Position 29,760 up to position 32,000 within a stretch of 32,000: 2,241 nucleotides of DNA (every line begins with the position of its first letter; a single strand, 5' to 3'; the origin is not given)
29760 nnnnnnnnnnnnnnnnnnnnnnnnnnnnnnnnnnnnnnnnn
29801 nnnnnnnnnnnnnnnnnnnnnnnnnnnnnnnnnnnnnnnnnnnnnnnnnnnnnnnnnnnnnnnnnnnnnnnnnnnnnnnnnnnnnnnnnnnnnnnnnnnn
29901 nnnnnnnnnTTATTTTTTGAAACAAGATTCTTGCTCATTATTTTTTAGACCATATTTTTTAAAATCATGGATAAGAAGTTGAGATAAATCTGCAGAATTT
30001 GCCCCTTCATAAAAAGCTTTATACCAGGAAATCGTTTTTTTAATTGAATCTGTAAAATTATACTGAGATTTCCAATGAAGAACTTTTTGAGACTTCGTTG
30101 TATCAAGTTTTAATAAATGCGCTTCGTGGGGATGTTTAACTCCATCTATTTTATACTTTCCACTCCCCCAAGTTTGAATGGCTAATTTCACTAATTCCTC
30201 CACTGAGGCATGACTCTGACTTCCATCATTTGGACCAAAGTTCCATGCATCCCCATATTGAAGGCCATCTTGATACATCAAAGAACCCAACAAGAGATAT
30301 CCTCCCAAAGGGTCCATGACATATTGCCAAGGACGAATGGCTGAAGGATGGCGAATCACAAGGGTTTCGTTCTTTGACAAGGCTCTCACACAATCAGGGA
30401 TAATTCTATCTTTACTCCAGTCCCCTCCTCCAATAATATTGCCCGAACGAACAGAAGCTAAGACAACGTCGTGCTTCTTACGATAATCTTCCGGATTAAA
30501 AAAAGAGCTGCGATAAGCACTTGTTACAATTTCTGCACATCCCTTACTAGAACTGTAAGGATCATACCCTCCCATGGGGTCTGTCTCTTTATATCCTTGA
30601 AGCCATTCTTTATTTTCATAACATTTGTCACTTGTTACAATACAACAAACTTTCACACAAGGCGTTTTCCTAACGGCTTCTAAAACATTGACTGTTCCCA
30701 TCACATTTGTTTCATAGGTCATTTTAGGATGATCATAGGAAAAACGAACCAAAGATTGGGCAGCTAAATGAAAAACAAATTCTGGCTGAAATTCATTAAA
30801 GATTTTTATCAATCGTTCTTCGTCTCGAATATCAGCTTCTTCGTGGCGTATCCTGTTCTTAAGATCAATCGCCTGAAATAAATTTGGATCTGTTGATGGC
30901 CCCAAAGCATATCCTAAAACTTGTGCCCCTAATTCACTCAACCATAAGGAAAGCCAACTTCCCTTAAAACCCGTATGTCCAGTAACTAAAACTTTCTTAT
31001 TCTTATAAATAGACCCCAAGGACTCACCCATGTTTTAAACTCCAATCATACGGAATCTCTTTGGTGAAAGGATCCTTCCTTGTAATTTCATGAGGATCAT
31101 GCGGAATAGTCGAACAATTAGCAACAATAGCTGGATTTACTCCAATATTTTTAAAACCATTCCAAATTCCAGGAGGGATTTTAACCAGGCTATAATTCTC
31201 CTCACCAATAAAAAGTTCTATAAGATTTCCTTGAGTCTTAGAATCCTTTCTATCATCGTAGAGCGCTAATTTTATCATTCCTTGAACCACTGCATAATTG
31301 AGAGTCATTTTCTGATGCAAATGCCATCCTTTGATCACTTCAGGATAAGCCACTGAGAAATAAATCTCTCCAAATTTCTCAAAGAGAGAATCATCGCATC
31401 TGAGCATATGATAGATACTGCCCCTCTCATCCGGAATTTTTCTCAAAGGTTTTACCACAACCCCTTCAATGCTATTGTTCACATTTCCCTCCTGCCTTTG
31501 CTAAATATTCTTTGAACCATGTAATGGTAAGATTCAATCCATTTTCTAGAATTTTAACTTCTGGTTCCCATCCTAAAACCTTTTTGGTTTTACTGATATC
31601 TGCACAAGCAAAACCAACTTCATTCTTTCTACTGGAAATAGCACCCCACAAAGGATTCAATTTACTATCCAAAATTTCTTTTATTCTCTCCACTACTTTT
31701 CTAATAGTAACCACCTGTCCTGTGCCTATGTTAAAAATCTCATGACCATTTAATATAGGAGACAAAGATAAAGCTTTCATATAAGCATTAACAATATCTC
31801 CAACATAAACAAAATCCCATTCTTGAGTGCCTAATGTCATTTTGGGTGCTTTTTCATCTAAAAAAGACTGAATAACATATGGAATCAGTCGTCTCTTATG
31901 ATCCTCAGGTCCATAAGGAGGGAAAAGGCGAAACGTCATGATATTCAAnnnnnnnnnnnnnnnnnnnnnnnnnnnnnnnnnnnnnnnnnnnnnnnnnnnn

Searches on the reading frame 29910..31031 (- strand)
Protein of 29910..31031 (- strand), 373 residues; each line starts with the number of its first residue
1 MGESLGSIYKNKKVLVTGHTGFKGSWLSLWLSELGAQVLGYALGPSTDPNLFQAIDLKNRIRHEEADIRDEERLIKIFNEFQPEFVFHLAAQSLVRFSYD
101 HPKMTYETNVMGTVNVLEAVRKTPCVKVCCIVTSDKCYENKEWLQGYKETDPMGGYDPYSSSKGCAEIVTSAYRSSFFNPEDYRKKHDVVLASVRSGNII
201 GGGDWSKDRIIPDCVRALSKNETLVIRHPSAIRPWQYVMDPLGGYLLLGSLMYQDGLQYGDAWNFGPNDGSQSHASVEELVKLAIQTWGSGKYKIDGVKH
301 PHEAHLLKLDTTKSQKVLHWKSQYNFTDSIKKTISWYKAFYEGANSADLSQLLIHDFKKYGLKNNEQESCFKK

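Call 4: search_protein_families(library=pfam, proteins=[window:29910-31031:-], max_evalue=0.01)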
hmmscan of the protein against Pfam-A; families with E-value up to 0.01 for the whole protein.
window:29910-31031:- (373 aa): 6 families
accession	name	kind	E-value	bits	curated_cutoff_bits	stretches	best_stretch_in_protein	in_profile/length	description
PF16363.11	GDP_Man_Dehyd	-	2e-37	129.9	27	1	15-333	1-332/332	GDP-mannose 4,6 dehydratase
PF01370.27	Epimerase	-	1.2e-29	103.8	20.9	1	14-242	1-218/240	NAD dependent epimerase/dehydratase family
PF02719.21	Polysacc_synt_2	-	4.1e-13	49.6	20.2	1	59-234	54-202/293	Polysaccharide biosynthesis protein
PF04321.23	RmlD_sub_bind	-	2.7e-07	30.4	27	1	13-168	2-134/287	RmlD substrate binding domain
PF01073.25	3Beta_HSD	-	1.4e-06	28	22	1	15-215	1-197/280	3-beta hydroxysteroid dehydrogenase/isomerase family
PF07993.18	NAD_binding_4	-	0.001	18.7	20.1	1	84-174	90-192/258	Male sterility protein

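Call 12: find_encoding_contigs(protein=window:29910-31031:-, flank=10000, max_places=4)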
Protein window:29910-31031:- (373 aa): 2 contigs read that carry it; 2 places shown.
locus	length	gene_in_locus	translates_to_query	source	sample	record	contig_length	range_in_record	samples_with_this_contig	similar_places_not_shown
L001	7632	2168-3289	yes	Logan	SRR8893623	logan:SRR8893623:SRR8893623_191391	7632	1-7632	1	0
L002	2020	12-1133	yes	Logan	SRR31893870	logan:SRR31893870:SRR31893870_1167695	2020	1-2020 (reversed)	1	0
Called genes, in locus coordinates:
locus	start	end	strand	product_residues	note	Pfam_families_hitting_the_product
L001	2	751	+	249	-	?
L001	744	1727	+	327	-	PF00106:adh_short (faint), PF01370:Epimerase, PF02719:Polysacc_synt_2, PF04321:RmlD_sub_bind, PF01073:3Beta_HSD, PF13460:NAD_binding_10, PF16363:GDP_Man_Dehyd, PF07993:NAD_binding_4 (weak)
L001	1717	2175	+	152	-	PF00908:dTDP_sugar_isom, PF14667:Polysacc_synt_C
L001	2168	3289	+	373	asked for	PF04321:RmlD_sub_bind (weak), PF01073:3Beta_HSD (weak), PF01370:Epimerase, PF02719:Polysacc_synt_2, PF16363:GDP_Man_Dehyd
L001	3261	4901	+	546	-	PF01041:DegT_DnrJ_EryC1, PF01053:Cys_Met_Meta_PP (weak)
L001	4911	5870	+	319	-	PF00535:Glycos_transf_2, PF10111:Glyco_tranf_2_2, PF13641:Glyco_tranf_2_3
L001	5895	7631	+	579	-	?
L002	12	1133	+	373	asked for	PF04321:RmlD_sub_bind (weak), PF01073:3Beta_HSD (weak), PF01370:Epimerase, PF02719:Polysacc_synt_2, PF16363:GDP_Man_Dehyd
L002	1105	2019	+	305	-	?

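Call 68: search_protein_families(library=pfam, proteins=[L001:2-751:+], max_evalue=10)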
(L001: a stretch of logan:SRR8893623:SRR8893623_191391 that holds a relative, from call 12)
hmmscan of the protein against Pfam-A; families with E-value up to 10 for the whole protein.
L001:2-751:+ (249 aa): 2 families
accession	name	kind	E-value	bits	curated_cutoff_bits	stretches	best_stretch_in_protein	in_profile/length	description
PF00483.29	NTP_transferase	-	1.5e-15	57.9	21.2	1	1-222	11-227/245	Nucleotidyl transferase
PF12804.13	NTP_transf_3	-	0.1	13.2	27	1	10-51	14-53/160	MobA-like NTP transferase domain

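Call 76: search_protein_families(library=ncbifam, proteins=[L001:2-751:+, L001:744-1727:+, window:29910-31031:-], max_evalue=1e-8)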
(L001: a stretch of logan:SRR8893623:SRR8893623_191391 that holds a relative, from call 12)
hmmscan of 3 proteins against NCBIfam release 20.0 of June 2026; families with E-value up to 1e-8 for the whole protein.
L001:2-751:+ (249 aa): 7 families
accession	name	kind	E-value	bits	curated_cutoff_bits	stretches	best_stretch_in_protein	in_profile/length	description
TIGR02623.1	G1P_cyt_trans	equivalog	2.7e-99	331.7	300.25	1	1-247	12-255/255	glucose-1-phosphate cytidylyltransferase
TIGR03992.1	Arch_glmU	subfamily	3.5e-21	75.5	292.1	1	69-222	57-212/393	bifunctional sugar-1-phosphate nucleotidylyltransferase/acetyltransferase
NF049965.1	GlMnHpPGnyltfHddC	equivalog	2.5e-16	60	300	1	10-199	21-184/221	D-glycero-D-manno-heptose 1-phosphate guanosyltransferase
NF041313.1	UDPGP_AglF_Halo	equivalog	4.2e-13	49.3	400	0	1-53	12-64/234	UTP--glucose-1-phosphate uridylyltransferase AglF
NF052502.1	man1P_GTase_Rv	exception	2.9e-12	46.1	440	1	1-201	12-193/352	mannose-1-phosphate guanylyltransferase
TIGR01208.1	rmlA_long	equivalog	1.4e-10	40.6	320.25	0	73-192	61-184/353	glucose-1-phosphate thymidylyltransferase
NF041173.1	Sug_nt_acttase_Thmprot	equivalog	6e-10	38.6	600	1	65-222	52-212/405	bifunctional sugar-1-phosphate nucleotidylyltransferase/acetyltransferase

L001:744-1727:+ (327 aa): 24 families
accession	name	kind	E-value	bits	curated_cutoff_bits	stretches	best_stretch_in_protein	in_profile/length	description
TIGR01179.1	galE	equivalog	2.4e-43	148.3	262.3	1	10-316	1-327/332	UDP-glucose 4-epimerase GalE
TIGR01181.1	dTDP_gluc_dehyt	equivalog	3.8e-43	147.8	365.1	1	10-316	1-313/321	dTDP-glucose 4,6-dehydratase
TIGR04180.1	EDH_00030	hypoth_equivalog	6.4e-42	143.6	475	1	11-300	1-296/297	NAD-dependent 4,6-dehydratase LegB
NF007490.0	PRK10084.1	subfamily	1.5e-27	96.5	649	1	10-315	2-335/361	dTDP-glucose 4,6-dehydratase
TIGR02197.1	heptose_epim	equivalog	2.1e-26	92.8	274.6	1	11-314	1-313/316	ADP-glyceromanno-heptose 6-epimerase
TIGR02622.1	CDP_4_6_dhtase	equivalog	1.7e-25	89.9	278.45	1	9-320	5-336/352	CDP-glucose 4,6-dehydratase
NF007582.0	PRK10217.1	equivalog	9.9e-25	87.4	698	1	8-314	1-331/355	dTDP-glucose 4,6-dehydratase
TIGR03466.1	HpnA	hypoth_equivalog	3.1e-23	82.2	367.65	1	10-266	2-250/327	hopanoid-associated sugar epimerase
NF007956.0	PRK10675.1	subfamily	9.4e-19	67.7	394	1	10-299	2-315/338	UDP-glucose 4-epimerase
NF042423.1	oxyalk_red_Shew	equivalog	5e-18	65.3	580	1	6-228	6-220/331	2-alkyl-3-oxoalkanoate reductase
NF047922.1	GDPFucSynFcl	equivalog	1.6e-17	63.9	500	1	9-316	3-303/308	GDP-L-fucose synthase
TIGR01214.1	rmlD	equivalog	2.4e-17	63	224.05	1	10-163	1-137/285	dTDP-4-dehydrorhamnose reductase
NF042422.1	oxyalk_red_OleD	equivalog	1.5e-15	57.4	580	1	10-261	2-249/329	2-alkyl-3-oxoalkanoate reductase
NF011728.1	PRK15181.1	equivalog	2.5e-15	56.3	760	1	8-315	15-338/348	Vi polysaccharide biosynthesis UDP-N-acetylglucosaminuronic acid C-4 epimerase TviC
TIGR01472.1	gmd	equivalog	1.8e-14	53.7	415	1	9-262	1-268/342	GDP-mannose 4,6-dehydratase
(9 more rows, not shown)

window:29910-31031:- (373 aa): 8 families
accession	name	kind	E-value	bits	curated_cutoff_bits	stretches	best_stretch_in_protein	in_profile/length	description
TIGR02622.1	CDP_4_6_dhtase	equivalog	3.6e-144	480.3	278.45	1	8-360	1-351/352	CDP-glucose 4,6-dehydratase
TIGR01181.1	dTDP_gluc_dehyt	equivalog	2.2e-31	109.1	365.1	1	13-339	1-313/321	dTDP-glucose 4,6-dehydratase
TIGR04180.1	EDH_00030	hypoth_equivalog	2.2e-22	79.5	475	1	14-324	1-296/297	NAD-dependent 4,6-dehydratase LegB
TIGR01179.1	galE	equivalog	3.3e-21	75.5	262.3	1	13-340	1-328/332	UDP-glucose 4-epimerase GalE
TIGR01472.1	gmd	equivalog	1.4e-20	73.8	415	1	12-177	1-173/342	GDP-mannose 4,6-dehydratase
NF007490.0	PRK10084.1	subfamily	5.3e-19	68.4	649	1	13-122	2-113/361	dTDP-glucose 4,6-dehydratase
NF007582.0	PRK10217.1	equivalog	4.3e-18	65.5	698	1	12-339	2-333/355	dTDP-glucose 4,6-dehydratase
NF007956.0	PRK10675.1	subfamily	8.1e-11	41.6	394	1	13-167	2-157/338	UDP-glucose 4-epimerase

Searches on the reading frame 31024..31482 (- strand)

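Call 4: search_protein_families(library=pfam, proteins=[window:31024-31482:-], max_evalue=0.01)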
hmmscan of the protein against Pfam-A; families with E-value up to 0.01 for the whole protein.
window:31024-31482:- (152 aa): 3 families
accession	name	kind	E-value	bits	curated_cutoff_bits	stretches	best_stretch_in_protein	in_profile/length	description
PF00908.23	dTDP_sugar_isom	-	4.4e-09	36.7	27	1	4-137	3-145/168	dTDP-4-dehydrorhamnose 3,5-epimerase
PF14667.12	Polysacc_synt_C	-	1.8e-07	31.7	28.7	1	18-120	3-95/111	Polysaccharide biosynthesis C-terminal domain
PF05523.17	FdtA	-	0.00017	21.8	23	1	9-125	4-112/131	WxcM-like, C-terminal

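Call 76: search_protein_families(library=ncbifam, proteins=[window:31024-31482:-], max_evalue=1e-8)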
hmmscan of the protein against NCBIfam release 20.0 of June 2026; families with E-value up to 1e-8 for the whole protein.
window:31024-31482:- (152 aa): 0 families

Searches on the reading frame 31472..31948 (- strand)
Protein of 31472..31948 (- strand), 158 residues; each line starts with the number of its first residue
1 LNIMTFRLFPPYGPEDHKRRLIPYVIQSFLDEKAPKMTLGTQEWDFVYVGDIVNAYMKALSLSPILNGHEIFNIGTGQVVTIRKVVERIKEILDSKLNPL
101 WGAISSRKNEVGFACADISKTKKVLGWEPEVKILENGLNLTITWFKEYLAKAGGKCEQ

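Call 4: search_protein_families(library=pfam, proteins=[window:31472-31948:-], max_evalue=0.01)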
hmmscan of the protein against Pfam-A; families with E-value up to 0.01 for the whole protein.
window:31472-31948:- (158 aa): 2 families
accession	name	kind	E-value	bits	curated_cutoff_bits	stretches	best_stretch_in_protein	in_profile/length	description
PF01370.27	Epimerase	-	7e-11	42.4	20.9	1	1-75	162-240/240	NAD dependent epimerase/dehydratase family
PF16363.11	GDP_Man_Dehyd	-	4.3e-10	40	27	1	2-133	174-325/332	GDP-mannose 4,6 dehydratase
